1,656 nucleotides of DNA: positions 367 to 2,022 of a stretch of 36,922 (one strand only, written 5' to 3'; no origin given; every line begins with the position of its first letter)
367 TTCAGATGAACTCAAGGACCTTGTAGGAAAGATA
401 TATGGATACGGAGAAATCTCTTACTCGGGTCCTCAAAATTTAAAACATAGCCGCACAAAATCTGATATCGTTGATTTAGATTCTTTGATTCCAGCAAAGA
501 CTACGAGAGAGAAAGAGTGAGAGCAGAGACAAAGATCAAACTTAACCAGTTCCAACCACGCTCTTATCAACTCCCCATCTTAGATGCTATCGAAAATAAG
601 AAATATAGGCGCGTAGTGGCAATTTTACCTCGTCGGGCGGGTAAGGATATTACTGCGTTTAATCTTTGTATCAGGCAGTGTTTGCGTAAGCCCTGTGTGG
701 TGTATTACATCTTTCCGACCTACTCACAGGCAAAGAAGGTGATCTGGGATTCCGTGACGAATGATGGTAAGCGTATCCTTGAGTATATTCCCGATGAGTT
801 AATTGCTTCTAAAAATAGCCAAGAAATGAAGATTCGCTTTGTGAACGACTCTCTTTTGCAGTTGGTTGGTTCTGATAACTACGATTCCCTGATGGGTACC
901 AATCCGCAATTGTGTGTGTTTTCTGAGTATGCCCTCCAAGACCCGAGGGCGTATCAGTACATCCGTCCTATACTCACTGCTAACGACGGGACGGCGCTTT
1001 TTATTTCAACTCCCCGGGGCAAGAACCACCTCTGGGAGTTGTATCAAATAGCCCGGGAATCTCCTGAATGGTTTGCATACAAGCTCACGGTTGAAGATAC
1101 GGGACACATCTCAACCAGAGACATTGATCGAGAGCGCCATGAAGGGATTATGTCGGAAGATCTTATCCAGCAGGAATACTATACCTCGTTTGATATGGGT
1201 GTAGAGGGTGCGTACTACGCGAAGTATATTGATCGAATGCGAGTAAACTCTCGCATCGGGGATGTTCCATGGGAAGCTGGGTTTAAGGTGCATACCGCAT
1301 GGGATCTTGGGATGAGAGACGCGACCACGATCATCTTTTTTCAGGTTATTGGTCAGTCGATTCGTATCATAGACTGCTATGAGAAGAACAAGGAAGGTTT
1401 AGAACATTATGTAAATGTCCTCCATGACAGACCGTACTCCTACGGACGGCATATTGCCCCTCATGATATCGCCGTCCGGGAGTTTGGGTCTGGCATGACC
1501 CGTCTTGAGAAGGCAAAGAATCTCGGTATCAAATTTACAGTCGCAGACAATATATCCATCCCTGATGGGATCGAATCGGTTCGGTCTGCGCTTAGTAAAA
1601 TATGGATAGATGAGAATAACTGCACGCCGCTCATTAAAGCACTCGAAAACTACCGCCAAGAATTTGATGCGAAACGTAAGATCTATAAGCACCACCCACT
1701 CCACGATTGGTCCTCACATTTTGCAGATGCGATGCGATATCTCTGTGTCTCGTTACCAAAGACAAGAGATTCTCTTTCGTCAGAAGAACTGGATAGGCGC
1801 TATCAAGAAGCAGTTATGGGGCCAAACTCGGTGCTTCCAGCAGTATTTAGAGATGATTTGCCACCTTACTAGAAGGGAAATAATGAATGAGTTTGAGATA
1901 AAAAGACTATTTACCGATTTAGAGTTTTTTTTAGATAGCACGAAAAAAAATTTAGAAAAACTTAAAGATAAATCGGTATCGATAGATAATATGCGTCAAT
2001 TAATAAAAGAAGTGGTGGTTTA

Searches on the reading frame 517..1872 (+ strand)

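Call 58: search_protein_families(library=phrogs, max_evalue=0.00001, proteins=[window:517-1872:+])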
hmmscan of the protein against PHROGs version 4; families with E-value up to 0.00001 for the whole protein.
window:517-1872:+ (451 aa): 4 families
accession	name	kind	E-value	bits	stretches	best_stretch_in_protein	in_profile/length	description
phrog_2472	-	unknown function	1.5e-47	163.5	1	224-418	110-313/324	-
phrog_2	-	head and packaging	9.6e-29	101.7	1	8-418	261-598/807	terminase large subunit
phrog_7579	-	head and packaging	7.5e-08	32.9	1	37-230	24-218/239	terminase large subunit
phrog_6672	-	head and packaging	2e-06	28.4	1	331-415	48-131/145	terminase large subunit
